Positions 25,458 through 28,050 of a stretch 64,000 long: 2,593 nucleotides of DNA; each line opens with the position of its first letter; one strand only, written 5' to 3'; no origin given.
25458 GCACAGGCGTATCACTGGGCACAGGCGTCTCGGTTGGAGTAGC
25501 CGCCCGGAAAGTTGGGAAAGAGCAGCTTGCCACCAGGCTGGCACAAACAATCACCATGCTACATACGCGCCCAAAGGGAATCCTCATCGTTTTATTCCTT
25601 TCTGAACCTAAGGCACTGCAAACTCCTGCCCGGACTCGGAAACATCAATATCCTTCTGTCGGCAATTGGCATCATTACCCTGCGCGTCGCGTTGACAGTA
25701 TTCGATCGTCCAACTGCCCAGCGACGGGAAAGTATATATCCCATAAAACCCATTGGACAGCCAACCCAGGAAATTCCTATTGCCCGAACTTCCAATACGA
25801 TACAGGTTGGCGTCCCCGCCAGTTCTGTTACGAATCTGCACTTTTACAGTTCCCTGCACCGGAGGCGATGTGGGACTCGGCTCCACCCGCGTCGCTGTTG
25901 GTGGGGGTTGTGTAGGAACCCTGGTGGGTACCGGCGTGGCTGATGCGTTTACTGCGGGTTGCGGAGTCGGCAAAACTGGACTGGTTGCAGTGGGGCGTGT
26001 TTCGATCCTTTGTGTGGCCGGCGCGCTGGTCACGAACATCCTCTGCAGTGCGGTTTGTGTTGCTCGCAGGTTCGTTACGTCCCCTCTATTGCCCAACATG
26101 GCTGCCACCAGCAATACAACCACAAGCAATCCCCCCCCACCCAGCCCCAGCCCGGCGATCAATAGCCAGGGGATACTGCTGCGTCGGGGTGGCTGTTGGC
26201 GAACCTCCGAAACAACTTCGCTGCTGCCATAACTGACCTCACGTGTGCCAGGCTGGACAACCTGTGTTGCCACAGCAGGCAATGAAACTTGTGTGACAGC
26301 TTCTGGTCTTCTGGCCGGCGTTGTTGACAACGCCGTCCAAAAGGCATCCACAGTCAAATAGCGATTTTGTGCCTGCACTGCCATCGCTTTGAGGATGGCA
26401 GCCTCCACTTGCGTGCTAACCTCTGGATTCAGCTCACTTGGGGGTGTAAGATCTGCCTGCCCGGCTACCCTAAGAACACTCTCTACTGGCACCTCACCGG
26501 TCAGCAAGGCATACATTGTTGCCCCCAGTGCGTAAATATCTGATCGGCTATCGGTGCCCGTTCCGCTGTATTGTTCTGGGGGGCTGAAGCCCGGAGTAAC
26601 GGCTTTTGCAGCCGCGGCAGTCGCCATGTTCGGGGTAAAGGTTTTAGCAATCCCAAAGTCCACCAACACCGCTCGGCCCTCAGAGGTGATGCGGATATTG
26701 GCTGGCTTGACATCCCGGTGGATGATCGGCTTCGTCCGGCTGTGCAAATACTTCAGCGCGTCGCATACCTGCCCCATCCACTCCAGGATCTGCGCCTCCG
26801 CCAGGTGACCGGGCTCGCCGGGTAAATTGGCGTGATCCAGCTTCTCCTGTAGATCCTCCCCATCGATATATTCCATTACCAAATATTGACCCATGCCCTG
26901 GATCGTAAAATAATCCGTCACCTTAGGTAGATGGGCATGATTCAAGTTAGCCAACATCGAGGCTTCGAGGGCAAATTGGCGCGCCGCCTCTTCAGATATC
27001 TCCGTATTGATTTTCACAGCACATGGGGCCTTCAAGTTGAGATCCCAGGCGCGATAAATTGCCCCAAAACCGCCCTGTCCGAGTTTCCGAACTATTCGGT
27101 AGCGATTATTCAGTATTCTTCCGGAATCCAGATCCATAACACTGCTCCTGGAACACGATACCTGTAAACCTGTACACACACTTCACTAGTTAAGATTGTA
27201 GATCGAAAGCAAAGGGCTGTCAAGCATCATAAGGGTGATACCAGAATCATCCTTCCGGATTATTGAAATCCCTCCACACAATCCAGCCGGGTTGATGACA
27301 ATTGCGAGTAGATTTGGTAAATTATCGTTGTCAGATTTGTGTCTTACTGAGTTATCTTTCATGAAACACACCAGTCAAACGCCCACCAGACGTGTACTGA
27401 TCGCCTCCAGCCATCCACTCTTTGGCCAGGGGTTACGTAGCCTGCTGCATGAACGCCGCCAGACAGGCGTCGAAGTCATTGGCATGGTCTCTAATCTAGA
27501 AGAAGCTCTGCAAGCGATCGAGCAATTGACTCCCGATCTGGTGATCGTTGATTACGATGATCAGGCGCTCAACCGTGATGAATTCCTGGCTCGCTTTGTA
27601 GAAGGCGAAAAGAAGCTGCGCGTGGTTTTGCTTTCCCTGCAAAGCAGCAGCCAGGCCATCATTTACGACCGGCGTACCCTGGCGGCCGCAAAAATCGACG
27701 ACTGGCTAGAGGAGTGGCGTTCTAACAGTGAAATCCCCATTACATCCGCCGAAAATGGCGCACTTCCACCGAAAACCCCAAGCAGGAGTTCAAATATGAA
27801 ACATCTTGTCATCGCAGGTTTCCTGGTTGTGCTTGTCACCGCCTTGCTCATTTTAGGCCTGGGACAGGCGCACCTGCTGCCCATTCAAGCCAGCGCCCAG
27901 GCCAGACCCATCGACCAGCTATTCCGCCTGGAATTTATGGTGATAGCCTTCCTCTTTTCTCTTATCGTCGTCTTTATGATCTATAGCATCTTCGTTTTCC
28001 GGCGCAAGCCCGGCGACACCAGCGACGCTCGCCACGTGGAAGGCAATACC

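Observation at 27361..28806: Degenerate receiver-like domain encoded in frame with, and directly upstream of, cytochrome oxidase subunit II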

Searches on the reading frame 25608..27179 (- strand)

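Call 35: search_protein_families(library=pfam, proteins=[window:25608-27179:-], max_evalue=0.001)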
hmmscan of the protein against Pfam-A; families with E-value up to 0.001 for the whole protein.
window:25608-27179:- (523 aa): 4 families
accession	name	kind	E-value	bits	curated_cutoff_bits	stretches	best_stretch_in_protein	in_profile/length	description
PF00069.31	Pkinase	-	4e-39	135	31.7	1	27-233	1-198/263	Protein kinase domain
PF07714.23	PK_Tyr_Ser-Thr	-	5.7e-31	108.2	23.1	1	29-273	3-248/258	Protein tyrosine and serine/threonine kinase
PF03109.22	ABC1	-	1.1e-07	31.7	22.9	1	63-186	112-222/244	ABC1 atypical kinase-like domain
PF01636.29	APH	-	6e-06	26.6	23.2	0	64-147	32-109/239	Phosphotransferase enzyme family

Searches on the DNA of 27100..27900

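Call 58: search_rna_families(source=window, start=27100, end=27900, threshold=evalue, max_evalue=1)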
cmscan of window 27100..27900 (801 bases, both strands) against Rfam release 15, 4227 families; matches with E-value up to 1: 1.
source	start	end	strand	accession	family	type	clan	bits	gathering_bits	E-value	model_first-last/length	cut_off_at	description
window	27572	27594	+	RF01973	H19_2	Gene; lncRNA;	-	13.6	50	0.97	47-69/69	no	H19 conserved region 2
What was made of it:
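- Tried and rejected: Rfam on 27100-27900 gave only one chance-level hit at E 0.97 (call 58).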
